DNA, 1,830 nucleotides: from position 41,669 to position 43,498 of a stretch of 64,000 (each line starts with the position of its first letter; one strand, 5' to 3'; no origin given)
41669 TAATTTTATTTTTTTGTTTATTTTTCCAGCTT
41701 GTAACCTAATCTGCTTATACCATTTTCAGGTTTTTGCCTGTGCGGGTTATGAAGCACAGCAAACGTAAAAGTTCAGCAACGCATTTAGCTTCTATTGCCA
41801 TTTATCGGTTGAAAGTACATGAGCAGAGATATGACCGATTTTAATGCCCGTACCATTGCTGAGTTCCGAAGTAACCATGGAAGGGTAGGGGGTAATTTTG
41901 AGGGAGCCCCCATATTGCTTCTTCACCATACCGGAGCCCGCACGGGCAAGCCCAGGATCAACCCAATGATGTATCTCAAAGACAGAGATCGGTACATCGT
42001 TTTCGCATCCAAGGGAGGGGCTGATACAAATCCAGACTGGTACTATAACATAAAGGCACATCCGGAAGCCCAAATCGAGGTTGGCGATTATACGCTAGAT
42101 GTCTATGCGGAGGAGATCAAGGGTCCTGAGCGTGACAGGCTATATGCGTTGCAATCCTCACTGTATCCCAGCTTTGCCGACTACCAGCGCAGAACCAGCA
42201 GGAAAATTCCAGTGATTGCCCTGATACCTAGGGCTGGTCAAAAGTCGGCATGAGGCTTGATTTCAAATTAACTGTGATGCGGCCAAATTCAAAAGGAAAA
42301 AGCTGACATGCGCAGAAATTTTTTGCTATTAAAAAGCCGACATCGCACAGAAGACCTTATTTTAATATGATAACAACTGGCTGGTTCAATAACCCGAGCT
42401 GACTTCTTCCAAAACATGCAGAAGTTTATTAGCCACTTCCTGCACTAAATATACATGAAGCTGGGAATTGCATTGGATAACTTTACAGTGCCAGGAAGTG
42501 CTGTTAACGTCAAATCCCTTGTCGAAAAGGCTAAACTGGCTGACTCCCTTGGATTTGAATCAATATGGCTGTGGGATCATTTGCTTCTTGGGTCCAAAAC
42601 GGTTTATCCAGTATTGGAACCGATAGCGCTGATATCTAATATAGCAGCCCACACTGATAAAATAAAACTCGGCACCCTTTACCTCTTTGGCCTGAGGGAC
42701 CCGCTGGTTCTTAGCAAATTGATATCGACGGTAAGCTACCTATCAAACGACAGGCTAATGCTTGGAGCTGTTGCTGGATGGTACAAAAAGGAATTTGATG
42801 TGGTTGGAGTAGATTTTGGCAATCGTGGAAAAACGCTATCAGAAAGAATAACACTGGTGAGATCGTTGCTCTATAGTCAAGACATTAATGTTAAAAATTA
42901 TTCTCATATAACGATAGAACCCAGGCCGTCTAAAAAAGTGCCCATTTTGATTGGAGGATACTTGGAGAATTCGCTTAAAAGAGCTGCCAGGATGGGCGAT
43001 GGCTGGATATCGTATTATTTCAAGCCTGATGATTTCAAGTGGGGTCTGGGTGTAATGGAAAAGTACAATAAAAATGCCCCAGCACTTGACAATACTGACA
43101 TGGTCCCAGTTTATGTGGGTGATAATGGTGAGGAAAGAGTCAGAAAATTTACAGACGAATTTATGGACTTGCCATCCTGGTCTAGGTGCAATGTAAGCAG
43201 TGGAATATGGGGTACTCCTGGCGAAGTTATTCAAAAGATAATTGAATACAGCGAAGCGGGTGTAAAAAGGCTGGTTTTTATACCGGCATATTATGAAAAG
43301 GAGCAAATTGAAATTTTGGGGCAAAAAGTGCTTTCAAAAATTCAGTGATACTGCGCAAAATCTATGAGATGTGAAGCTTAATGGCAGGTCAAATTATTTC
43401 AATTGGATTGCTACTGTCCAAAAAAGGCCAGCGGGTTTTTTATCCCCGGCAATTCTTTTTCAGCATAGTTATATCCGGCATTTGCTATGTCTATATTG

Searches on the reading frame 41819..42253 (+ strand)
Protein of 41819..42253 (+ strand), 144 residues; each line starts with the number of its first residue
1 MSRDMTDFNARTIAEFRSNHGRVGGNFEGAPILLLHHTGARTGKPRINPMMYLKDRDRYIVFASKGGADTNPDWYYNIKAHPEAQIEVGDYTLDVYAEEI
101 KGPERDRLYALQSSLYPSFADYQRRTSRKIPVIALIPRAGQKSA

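Call 43: search_protein_families(library=pfam, proteins=[window:41819-42253:+], max_evalue=0.001)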
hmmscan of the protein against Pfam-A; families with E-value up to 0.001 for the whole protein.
window:41819-42253:+ (144 aa): 1 family
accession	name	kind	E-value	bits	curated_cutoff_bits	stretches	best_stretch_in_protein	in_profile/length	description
PF04075.20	F420H2_quin_red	-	3.2e-41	140.9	22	1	14-135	7-128/130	F420H(2)-dependent quinone reductase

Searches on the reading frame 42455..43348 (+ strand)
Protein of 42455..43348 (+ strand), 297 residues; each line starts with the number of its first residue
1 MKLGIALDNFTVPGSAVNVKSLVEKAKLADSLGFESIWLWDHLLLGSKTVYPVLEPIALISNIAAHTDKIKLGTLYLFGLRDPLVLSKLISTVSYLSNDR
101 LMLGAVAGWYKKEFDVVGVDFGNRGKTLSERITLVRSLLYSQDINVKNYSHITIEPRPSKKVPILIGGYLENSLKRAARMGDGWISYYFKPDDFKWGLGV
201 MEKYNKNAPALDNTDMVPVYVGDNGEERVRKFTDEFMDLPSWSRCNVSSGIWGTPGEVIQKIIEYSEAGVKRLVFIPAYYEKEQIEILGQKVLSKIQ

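Call 43: search_protein_families(library=pfam, proteins=[window:42455-43348:+], max_evalue=0.001)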
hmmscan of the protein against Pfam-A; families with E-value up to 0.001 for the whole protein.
window:42455-43348:+ (297 aa): 1 family
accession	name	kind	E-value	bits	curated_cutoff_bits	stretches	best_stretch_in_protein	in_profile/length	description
PF00296.26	Bac_luciferase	-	2.4e-38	132.7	27.9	1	13-236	15-244/314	Luciferase-like monooxygenase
